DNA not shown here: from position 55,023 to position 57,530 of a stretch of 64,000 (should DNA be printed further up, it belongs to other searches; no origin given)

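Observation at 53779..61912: tRNA-Ser(CGA)-adjacent accessory insert of about 8 kb splitting a conserved housekeeping block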

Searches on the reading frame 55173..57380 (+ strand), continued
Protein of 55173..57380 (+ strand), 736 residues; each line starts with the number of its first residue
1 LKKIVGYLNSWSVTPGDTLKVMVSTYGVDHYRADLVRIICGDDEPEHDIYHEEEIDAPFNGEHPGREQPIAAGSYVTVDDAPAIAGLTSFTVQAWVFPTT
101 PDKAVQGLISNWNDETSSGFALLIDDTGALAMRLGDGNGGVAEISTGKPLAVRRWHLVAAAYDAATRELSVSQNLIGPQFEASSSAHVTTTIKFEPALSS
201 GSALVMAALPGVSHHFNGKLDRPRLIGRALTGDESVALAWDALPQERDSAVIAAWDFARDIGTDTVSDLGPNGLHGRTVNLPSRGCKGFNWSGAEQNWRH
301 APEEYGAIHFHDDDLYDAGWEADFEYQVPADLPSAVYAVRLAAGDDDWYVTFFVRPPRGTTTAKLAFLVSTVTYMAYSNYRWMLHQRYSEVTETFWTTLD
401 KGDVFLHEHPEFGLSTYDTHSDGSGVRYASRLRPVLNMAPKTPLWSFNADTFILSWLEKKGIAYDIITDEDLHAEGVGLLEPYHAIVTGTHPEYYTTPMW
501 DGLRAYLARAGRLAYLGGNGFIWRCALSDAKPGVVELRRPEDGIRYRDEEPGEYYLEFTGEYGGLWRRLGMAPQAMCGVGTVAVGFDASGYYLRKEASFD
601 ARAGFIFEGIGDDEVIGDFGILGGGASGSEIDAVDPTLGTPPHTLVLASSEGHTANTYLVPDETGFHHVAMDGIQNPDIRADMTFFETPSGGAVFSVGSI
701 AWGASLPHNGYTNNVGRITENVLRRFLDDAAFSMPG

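Call 61: search_dna_similar(query=window:55173-57380:+, collection=plasmids, mode=protein, max_rows=15)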
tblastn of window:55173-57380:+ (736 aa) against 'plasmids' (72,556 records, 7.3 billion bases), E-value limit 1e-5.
Records with a match: 77; places in all: 78; records where one place covers at least 80% of the query: 67.
Best place of each record, by identity: <60% 77.
By first word of the organism name: Agrobacterium 25; Rhizobium 18; Rhodococcus 4; Aminobacter 3; Roseomonas 2; Variovorax 2; Paracoccus 2; Ensifer 2; Shinella 2; Burkholderia 1; and 16 more.
By predicted mobility (MOB-suite, as given by PLSDB): conjugative 42; non-mobilizable 32; mobilizable 3.
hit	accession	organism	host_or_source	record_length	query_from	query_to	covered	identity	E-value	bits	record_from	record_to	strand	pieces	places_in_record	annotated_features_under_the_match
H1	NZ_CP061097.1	Roseomonas marmotae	Marmota himalayana,pure culture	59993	4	728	99%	44.0%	6e-166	537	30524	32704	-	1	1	N,N-dimethylformamidase beta subunit family domain-containing protein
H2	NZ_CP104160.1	Rhizobium sp. CB3060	Leucaena leucocephala,cell culture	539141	1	732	99%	43.3%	3e-166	538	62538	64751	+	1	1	N,N-dimethylformamidase beta subunit family domain-containing protein | hypothetical protein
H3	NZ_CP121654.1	Rhizobium sp. CB3171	Calliandra calothyrsus,cell culture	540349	1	732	99%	43.2%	7e-166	537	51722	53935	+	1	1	N,N-dimethylformamidase beta subunit family domain-containing protein | hypothetical protein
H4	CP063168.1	Variovorax paradoxus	-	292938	4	733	99%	43.1%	2e-167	541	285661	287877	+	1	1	N,N-dimethylformamidase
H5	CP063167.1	Variovorax paradoxus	-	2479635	4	732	99%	43.0%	2e-165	536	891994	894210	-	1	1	N,N-dimethylformamidase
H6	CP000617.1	Burkholderia vietnamiensis G4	-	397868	1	735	100%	42.0%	4e-161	523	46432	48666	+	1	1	large subunit of N,N-dimethylformamidase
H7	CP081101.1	Rhodobacteraceae bacterium M382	-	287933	1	735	100%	42.0%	5e-157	511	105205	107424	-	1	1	N,N-dimethylformamidase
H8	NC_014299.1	Halalkalicoccus jeotgali B3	-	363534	2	732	99%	41.9%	1e-174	562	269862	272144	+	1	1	N,N-dimethylformamidase beta subunit family domain-containing protein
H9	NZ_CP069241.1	Rhodococcus sp. USK13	cell culture,Sand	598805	3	729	99%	42.1%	9e-166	536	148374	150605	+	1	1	LamG domain-containing protein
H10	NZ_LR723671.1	Pseudorhizobium flavum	Paddy soil under the long-term ...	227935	1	735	100%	41.5%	5e-155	506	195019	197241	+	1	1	N,N-dimethylformamidase beta subunit family domain-containing protein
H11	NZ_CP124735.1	Agrobacterium larrymoorei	-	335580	35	728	94%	42.9%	5e-164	531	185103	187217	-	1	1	N,N-dimethylformamidase beta subunit family domain-containing protein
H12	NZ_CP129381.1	Rhizobium sp. SSA_523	single cell,Sea water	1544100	2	735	100%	40.4%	9e-150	490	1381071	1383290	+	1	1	none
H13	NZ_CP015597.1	Mycobacterium adipatum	-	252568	4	732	99%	40.3%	2e-156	509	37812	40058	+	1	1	N,N-dimethylformamidase beta subunit family domain-containing protein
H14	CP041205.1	Rhizobium sp. NIBRBAC000502774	Genome assembly,Coal mine soil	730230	2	726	99%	40.0%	9e-146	479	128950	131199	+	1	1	LamG domain-containing protein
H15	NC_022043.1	Paracoccus aminophilus JCM 7686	-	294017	1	732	99%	39.6%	3e-147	483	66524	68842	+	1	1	N,N-dimethylformamidase beta subunit family domain-containing protein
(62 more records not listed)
